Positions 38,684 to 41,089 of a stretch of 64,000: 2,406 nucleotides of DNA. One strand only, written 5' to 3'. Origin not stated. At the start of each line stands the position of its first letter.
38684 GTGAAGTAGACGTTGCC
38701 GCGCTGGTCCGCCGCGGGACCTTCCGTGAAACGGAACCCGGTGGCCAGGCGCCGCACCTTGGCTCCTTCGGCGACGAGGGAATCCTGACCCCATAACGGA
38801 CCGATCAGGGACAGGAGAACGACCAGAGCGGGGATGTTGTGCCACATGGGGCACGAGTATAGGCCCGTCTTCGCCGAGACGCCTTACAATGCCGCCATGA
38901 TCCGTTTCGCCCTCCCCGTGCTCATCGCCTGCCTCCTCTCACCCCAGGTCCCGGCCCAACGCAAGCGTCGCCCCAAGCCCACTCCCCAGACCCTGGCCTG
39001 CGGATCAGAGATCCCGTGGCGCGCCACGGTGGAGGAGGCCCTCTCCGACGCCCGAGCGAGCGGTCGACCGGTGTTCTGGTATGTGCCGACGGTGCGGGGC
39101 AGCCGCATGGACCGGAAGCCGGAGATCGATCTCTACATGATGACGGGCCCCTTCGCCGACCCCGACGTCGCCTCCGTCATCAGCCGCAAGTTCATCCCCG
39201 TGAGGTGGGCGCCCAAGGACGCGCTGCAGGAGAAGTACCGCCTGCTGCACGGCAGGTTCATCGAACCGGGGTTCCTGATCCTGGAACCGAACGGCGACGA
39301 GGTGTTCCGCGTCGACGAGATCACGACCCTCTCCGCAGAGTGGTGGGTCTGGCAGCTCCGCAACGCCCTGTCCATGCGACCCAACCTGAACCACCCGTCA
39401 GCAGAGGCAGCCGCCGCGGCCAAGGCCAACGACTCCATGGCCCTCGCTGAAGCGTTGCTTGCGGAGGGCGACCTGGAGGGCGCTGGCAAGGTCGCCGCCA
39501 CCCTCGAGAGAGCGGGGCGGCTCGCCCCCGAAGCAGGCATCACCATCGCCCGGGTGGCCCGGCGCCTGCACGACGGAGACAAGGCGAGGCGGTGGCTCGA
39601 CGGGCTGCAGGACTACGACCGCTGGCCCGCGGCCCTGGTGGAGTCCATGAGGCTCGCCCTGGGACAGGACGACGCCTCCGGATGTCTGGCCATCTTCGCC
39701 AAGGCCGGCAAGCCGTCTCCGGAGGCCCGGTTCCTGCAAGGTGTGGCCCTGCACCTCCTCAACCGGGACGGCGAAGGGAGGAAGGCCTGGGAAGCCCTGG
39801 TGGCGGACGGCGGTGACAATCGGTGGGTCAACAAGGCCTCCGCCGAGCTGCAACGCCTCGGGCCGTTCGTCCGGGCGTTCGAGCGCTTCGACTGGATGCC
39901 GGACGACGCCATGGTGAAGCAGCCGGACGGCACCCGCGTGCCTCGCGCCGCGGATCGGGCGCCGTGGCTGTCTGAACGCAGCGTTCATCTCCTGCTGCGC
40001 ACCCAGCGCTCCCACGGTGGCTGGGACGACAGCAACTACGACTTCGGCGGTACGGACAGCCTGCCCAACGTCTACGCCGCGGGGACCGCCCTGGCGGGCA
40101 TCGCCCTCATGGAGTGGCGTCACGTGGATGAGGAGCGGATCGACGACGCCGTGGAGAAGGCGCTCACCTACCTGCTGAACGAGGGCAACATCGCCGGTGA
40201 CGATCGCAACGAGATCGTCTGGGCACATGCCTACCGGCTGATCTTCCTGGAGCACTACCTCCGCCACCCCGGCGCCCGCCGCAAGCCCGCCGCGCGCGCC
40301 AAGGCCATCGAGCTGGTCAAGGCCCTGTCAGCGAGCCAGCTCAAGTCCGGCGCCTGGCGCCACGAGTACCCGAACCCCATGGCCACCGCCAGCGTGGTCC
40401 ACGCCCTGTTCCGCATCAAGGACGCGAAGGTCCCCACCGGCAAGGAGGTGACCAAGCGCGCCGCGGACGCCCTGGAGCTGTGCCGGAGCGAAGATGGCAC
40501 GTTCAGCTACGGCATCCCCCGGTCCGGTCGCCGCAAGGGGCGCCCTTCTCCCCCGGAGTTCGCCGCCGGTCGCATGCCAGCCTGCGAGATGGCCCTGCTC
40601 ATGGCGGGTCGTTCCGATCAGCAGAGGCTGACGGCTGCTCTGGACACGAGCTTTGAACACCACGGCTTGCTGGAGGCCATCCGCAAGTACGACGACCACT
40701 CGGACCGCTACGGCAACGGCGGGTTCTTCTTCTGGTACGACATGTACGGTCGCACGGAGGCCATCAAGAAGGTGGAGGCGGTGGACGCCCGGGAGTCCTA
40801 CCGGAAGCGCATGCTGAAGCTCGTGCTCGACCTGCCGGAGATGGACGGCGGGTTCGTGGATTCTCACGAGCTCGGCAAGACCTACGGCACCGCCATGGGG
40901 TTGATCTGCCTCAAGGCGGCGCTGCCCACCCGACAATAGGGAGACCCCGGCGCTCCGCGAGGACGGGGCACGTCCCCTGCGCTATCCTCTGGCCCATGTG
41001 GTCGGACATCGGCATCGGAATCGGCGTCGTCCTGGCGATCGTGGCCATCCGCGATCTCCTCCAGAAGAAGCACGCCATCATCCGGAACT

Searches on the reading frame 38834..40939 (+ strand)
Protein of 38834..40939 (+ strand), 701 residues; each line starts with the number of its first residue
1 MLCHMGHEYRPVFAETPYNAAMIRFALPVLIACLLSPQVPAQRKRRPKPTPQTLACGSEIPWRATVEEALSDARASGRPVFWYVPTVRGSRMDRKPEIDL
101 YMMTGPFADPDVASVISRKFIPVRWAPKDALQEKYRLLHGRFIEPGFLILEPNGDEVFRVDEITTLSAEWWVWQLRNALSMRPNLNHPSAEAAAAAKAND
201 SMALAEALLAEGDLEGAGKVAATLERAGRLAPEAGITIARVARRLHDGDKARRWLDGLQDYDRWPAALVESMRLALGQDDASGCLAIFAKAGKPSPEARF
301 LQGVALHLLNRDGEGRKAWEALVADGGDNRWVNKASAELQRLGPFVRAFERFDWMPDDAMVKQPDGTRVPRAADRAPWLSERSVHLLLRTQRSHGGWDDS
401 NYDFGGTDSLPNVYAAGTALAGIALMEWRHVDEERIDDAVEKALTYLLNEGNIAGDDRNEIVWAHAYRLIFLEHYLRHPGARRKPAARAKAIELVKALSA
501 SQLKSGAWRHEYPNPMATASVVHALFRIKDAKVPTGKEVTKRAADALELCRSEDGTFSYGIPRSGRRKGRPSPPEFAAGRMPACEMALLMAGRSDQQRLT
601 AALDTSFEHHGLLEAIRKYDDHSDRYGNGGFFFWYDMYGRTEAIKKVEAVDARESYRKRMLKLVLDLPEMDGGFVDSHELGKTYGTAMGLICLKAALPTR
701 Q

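Call 91: find_encoding_contigs(protein=window:38834-40939:+, flank=10000, max_places=1)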
Protein window:38834-40939:+ (701 aa): 19 contigs read that carry it; 1 place shown.
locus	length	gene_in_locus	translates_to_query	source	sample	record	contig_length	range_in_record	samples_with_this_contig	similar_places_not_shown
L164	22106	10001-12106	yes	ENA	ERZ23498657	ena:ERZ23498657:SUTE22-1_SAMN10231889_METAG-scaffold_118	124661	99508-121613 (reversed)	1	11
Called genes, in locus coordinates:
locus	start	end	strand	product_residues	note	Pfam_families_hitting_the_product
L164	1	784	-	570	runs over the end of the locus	PF00089:Trypsin, PF13365:Trypsin_2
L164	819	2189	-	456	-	PF13520:AA_permease_2, PF00324:AA_permease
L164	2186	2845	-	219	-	-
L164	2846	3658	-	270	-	PF01370:Epimerase, PF08338:DUF1731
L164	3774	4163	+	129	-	PF00903:Glyoxalase, PF22677:Ble-like_N (weak), PF13669:Glyoxalase_4 (faint), PF18029:Glyoxalase_6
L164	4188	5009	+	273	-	PF03009:GDPD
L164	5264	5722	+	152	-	PF03745:DUF309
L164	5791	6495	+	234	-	-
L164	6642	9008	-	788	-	-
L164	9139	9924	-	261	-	PF24684:Vgb_lyase (faint), PF08450:SGL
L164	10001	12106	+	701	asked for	-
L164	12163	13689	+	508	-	PF01645:Glu_synthase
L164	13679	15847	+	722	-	PF12801:Fer4_5 (weak), PF00037:Fer4 (faint), PF12838:Fer4_7 (faint), PF13187:Fer4_9 (weak), PF13237:Fer4_10 (weak)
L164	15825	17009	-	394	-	PF00288:GHMP_kinases_N, PF08544:GHMP_kinases_C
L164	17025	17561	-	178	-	-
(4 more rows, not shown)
